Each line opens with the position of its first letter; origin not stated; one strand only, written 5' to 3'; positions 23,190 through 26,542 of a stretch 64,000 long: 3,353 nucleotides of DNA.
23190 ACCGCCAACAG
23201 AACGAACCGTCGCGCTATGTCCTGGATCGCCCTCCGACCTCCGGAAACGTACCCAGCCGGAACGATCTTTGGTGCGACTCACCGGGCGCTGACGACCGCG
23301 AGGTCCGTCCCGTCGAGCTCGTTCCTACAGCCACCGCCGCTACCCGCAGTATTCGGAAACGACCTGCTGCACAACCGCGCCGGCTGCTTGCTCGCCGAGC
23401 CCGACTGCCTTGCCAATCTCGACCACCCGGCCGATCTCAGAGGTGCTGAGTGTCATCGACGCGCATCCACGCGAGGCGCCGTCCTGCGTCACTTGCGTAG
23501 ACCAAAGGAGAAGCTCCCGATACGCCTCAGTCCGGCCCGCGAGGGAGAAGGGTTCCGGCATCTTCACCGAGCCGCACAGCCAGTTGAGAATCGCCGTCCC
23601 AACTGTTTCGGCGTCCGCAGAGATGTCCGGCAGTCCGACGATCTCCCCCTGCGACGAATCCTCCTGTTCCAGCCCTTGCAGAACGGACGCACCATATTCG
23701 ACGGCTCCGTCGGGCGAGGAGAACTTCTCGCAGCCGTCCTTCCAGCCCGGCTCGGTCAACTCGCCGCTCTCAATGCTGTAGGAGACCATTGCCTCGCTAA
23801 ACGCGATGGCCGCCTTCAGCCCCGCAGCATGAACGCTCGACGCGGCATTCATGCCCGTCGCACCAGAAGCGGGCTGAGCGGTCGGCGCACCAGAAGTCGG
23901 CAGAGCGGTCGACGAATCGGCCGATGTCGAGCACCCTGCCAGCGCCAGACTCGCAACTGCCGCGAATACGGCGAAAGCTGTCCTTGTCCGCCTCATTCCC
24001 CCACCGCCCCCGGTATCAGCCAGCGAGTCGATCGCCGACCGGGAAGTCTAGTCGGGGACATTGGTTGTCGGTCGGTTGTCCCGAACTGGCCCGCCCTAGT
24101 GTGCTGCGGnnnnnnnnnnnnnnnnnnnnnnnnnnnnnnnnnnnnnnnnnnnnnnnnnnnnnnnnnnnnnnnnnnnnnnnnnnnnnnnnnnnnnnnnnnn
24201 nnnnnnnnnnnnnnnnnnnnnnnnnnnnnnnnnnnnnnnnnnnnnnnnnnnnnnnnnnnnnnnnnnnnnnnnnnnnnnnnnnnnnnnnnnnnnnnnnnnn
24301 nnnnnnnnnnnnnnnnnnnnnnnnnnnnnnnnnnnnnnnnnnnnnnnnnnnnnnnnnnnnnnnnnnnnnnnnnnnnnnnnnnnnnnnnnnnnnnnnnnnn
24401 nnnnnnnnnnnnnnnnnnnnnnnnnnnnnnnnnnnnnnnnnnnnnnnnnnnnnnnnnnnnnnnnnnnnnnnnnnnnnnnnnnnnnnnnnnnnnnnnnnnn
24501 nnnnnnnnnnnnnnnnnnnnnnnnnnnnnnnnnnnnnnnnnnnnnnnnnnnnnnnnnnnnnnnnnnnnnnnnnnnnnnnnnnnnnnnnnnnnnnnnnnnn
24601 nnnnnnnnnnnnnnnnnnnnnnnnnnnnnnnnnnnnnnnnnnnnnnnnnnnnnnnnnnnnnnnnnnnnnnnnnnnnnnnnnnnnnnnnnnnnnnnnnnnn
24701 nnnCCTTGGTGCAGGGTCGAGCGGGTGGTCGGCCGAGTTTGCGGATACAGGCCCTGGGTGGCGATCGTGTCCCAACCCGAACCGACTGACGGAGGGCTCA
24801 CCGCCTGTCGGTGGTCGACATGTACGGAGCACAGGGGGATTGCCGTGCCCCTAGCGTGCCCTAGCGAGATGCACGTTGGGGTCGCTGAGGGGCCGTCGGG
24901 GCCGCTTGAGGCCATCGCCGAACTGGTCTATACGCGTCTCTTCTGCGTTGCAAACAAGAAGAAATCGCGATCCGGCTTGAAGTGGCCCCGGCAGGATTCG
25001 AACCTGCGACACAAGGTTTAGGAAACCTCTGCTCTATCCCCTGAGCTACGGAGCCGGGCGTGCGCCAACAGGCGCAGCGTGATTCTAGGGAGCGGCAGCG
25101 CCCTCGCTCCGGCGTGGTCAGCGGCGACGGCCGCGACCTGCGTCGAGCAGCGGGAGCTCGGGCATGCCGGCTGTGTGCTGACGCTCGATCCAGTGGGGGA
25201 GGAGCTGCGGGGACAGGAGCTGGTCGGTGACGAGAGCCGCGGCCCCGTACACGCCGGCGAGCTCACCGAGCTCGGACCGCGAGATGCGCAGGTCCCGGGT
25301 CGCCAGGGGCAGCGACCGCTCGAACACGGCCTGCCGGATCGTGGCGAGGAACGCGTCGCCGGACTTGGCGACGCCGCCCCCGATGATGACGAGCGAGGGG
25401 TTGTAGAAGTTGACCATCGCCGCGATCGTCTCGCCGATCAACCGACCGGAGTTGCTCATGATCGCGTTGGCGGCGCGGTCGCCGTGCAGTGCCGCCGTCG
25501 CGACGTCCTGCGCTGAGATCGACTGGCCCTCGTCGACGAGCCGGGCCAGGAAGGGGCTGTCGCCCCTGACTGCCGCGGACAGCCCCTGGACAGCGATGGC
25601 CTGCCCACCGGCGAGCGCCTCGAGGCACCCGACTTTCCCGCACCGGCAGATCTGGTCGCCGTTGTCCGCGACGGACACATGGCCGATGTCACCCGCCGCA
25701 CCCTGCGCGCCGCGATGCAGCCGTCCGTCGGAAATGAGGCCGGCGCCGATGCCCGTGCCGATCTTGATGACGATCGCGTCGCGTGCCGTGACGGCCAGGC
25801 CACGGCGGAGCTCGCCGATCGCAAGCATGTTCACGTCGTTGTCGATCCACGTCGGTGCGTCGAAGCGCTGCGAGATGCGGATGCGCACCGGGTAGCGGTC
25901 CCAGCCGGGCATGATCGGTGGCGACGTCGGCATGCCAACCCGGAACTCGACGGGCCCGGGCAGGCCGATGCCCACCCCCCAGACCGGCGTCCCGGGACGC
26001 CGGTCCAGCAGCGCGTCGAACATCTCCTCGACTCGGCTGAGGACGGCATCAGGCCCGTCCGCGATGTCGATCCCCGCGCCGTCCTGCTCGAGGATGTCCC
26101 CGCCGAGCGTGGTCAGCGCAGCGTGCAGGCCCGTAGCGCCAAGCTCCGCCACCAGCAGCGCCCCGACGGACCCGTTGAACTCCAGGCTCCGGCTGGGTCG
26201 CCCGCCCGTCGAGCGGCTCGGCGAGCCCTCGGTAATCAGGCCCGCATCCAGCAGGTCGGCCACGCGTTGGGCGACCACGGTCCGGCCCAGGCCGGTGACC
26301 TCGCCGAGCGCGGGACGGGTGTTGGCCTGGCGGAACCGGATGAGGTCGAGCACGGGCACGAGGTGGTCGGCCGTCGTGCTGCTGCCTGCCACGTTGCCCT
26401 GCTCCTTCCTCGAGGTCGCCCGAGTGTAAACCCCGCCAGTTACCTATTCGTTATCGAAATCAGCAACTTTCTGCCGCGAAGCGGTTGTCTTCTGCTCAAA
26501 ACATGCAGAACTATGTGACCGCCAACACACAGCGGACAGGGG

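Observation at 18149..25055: Three copies of the tRNA-Arg(CCT) 3' end bracket two low-GC segments: tandem integrase-less islands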

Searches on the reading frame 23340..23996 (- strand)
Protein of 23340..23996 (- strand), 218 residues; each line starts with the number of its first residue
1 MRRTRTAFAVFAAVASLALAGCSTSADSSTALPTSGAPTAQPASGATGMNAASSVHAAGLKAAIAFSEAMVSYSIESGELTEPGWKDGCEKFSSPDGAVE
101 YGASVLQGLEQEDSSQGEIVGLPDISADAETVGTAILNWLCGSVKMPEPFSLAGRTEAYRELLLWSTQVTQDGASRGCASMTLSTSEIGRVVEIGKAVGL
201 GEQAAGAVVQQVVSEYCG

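Call 6: search_protein_families(library=pfam, proteins=[window:23340-23996:-], max_evalue=0.1)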
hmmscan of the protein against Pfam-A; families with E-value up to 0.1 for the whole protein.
window:23340-23996:- (218 aa): 0 families

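Call 32: search_protein_families(library=phrogs, proteins=[window:23340-23996:-], max_evalue=0.01)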
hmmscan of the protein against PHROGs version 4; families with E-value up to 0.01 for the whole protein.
window:23340-23996:- (218 aa): 0 families

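Call 33: search_protein_families(library=padloc, proteins=[window:23340-23996:-], max_evalue=0.01)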
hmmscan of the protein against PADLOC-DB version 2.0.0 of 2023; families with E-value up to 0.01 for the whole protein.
window:23340-23996:- (218 aa): 0 families

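Call 34: search_protein_families(library=ncbifam, proteins=[window:23340-23996:-], max_evalue=0.01)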
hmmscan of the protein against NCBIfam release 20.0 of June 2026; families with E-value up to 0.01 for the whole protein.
window:23340-23996:- (218 aa): 0 families

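Call 78: predict_structure(protein=window:23340-23996:-)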
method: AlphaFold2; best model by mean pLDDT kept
length: 218 residues; sequences in the alignment: 1
mean_pLDDT: 55.9   pTM: 0.42
mean pLDDT of the five models: 55.9, 51.3, 50.5, 47.5, 43.0
residues with pLDDT >= 90: 0; 70-90: 39; 50-70: 104; < 50: 75
segments of 3 or more residues with pLDDT < 50: 1-34, 36-55, 113-125, 144-150
pLDDT, mean of each block of 10 residues (from residue 1): 33 27 37 40 39 51 63 61 68 78 70 46 53 68 51 62 66 61 72 68 63 56
secondary structure, 60 per line:
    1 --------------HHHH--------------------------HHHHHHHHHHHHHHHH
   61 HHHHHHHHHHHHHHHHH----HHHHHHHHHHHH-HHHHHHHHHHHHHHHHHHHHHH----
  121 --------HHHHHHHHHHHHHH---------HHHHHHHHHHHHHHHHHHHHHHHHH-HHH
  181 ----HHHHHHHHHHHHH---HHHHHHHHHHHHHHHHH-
elements in order: H15-18 H45-77 H82-93 H95-116 H129-142 H152-176 H185-197 H201-217
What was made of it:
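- Tried and rejected: The AF2 model of the lipoprotein was too poor (pLDDT 56) for a fold search (call 78).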

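Call 91: search_solved_structures(query=window:23340-23996:-, max_evalue=0.01)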
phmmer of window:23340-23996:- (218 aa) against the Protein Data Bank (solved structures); distinct sequences matched with E-value up to 0.01: 0.

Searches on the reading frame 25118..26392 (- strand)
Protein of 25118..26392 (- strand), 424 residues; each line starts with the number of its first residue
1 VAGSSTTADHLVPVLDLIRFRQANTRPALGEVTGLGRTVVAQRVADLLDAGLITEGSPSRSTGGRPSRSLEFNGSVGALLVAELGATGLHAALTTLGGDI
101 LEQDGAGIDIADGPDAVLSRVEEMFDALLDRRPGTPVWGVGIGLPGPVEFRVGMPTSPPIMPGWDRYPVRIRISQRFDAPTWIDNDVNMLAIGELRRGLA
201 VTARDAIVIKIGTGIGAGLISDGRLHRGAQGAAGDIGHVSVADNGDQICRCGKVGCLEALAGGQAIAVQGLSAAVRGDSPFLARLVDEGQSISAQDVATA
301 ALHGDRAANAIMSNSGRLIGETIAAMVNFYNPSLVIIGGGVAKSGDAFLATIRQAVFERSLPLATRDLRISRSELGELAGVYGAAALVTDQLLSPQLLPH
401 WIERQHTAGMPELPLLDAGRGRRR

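Call 6: search_protein_families(library=pfam, proteins=[window:25118-26392:-], max_evalue=0.1)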
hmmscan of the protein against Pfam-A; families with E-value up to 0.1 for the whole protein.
window:25118-26392:- (424 aa): 2 families
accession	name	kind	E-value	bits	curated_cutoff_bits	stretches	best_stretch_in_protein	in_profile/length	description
PF00480.26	ROK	-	3.9e-55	187.9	22.9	1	83-390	5-293/294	ROK family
PF12802.13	MarR_2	-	0.065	13.8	27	0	19-55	15-52/61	MarR family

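Call 8: find_encoding_contigs(protein=window:25118-26392:-, flank=10000, max_places=10)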
Protein window:25118-26392:- (424 aa): no gene with exactly this product is on record in the collection.

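Call 9: find_related_loci(query=window:25118-26392:-, collection=genome_contigs, flank=10000)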
Query window:25118-26392:- (424 aa) in genome_contigs; peptide patterns used: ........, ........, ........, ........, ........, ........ (x = any residue, [..] = any of these).
99 stretches matched a pattern; 11 encode a relative of the query (tblastn E <= 1e-3); 11 distinct loci.
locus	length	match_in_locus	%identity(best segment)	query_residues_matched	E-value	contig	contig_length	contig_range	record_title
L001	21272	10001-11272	75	1-424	0e+0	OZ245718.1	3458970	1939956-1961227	MAG: Actinomycetes bacterium isolate 5592b777-cc2b-40d4-8203-2b0c8ee3f119 genome assembly, chromosome: 1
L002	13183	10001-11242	73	5-418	0e+0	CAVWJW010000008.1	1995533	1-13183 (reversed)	MAG: uncultured Actinomycetes bacterium isolate MFD02134.bin.2.74 genome assembly, contig: contig_8722, whole genome sho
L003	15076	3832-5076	72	5-420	0e+0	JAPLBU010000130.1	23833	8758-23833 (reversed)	MAG: Actinomycetota bacterium isolate LacPavin_0818_WC45_MAG_67_6 LacPavin_0818_WC45_scaffold_73093, whole genome shotgu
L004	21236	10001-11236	73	5-416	0e+0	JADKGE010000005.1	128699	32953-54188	MAG: Actinomycetota bacterium isolate Ribe_18-Q3-R11-54_BATAC.412 tig00003141-10-1286950, whole genome shotgun sequence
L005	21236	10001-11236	68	5-416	0e+0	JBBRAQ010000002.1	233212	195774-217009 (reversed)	MAG: Candidatus Nanopelagicales bacterium isolate Co_metawrap_2304 Cmw_2304_k141_22581271_length_233212_cov_19.4661, who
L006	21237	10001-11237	70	5-416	9e-163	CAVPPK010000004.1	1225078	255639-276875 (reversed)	MAG: uncultured bacterium isolate MFD09848.bin.2.19 genome assembly, contig: contig_2038, whole genome shotgun sequence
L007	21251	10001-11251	67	1-416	0e+0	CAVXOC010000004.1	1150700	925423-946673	MAG: uncultured Actinomycetota bacterium isolate MFD01721.bin.1.192 genome assembly, contig: contig_64156, whole genome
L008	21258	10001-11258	70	5-421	4e-92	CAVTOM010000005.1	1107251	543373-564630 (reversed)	MAG: uncultured bacterium isolate MFD00905.bin.2.126 genome assembly, contig: contig_6234, whole genome shotgun sequence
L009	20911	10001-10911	50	100-401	4e-54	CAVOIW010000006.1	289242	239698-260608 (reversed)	MAG: uncultured Actinomycetota bacterium isolate MFD10113.bin.2.52 genome assembly, contig: contig_19318, whole genome s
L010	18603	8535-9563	25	25-388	6e-27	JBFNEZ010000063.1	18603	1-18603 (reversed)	MAG: Thermotaleaceae bacterium isolate AA5 NODE_1167_length_18603_cov_8.786015, whole genome shotgun sequence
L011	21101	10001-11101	30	14-388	8e-28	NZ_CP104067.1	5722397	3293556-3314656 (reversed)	Alicyclobacillus fastidiosus strain DSM 17978 chromosome, complete genome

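Call 15: find_homologous_proteins(query=window:25118-26392:-, max_evalue=1e-50)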
Query window:25118-26392:- (424 aa): 7772 proteins with E <= 1e-50 among 8000 candidates; the best 120 are listed.
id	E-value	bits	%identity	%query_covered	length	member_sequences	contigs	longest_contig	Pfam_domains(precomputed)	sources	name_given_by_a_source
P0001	4.8e-271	917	100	100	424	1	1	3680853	PF00480.27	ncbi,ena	-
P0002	1.2e-212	724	78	100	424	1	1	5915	PF00480.27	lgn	-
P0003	7.7e-211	718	78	100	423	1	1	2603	PF00480.27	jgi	-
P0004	8.1e-206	702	77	100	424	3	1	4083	PF00480.27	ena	-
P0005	4.9e-194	663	73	98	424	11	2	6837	PF00480.27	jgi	jgi:glucokinase-like ROK family protein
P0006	7.9e-193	659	72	98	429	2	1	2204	PF00480.27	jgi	jgi:glucokinase-like ROK family protein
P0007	2.1e-192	658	72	98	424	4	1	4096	PF00480.27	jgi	jgi:glucokinase-like ROK family protein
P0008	1.5e-191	655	73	97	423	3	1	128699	PF00480.27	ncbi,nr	ncbi:MAG: ROK family protein [Actinobacteria bacterium]|nr:ROK family protein [Actinomycetota bacter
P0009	4.4e-188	644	71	97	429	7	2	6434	PF00480.27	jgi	jgi:glucokinase-like ROK family protein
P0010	1.8e-187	642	71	97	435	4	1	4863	PF00480.27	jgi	jgi:glucokinase-like ROK family protein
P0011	2.5e-187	641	71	97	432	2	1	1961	PF00480.27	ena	-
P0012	4.0e-187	640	71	97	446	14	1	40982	PF00480.27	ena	-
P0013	5.0e-187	640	70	97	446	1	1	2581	PF00480.27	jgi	jgi:glucokinase-like ROK family protein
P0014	6.8e-187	640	69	100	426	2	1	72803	PF00480.27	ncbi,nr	ncbi:MAG: ROK family protein [Actinomycetota bacterium]|nr:ROK family protein [Actinomycetota bacter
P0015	1.3e-186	639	70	98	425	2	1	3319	PF00480.27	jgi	jgi:glucokinase-like ROK family protein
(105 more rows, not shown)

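Call 16: find_encoding_contigs(protein=P0002, flank=10000)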
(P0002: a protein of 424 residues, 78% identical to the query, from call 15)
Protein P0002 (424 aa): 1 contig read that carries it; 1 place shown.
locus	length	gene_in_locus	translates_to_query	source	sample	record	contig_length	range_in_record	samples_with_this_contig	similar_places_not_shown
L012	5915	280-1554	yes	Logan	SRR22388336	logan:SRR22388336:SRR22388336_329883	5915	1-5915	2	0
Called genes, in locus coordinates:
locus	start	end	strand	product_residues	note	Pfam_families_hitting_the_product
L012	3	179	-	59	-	?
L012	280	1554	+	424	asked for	PF00480:ROK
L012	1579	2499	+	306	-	PF02219:MTHFR (weak)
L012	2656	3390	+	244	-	-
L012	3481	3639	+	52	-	-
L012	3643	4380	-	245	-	PF00413:Peptidase_M10 (faint)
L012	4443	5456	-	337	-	PF14716:HHH_8, PF02811:PHP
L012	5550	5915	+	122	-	?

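Call 17: find_encoding_contigs(protein=P0004, flank=10000)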
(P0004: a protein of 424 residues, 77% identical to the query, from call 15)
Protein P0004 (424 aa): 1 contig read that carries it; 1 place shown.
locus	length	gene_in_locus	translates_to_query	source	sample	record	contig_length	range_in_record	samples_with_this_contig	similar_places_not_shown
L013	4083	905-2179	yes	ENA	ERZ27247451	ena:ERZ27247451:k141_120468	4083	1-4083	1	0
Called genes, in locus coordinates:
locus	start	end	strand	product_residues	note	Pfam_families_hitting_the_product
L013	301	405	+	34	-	-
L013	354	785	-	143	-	PF00005:ABC_tran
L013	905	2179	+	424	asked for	PF00480:ROK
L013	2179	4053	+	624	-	PF06965:Na_H_antiport_1, PF13462:Thioredoxin_4, PF01323:DSBA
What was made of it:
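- Tried and rejected: The protein database gave 78% as the nearest ROK (call 15), and those contigs have other genes after ROK (calls 16, 17).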
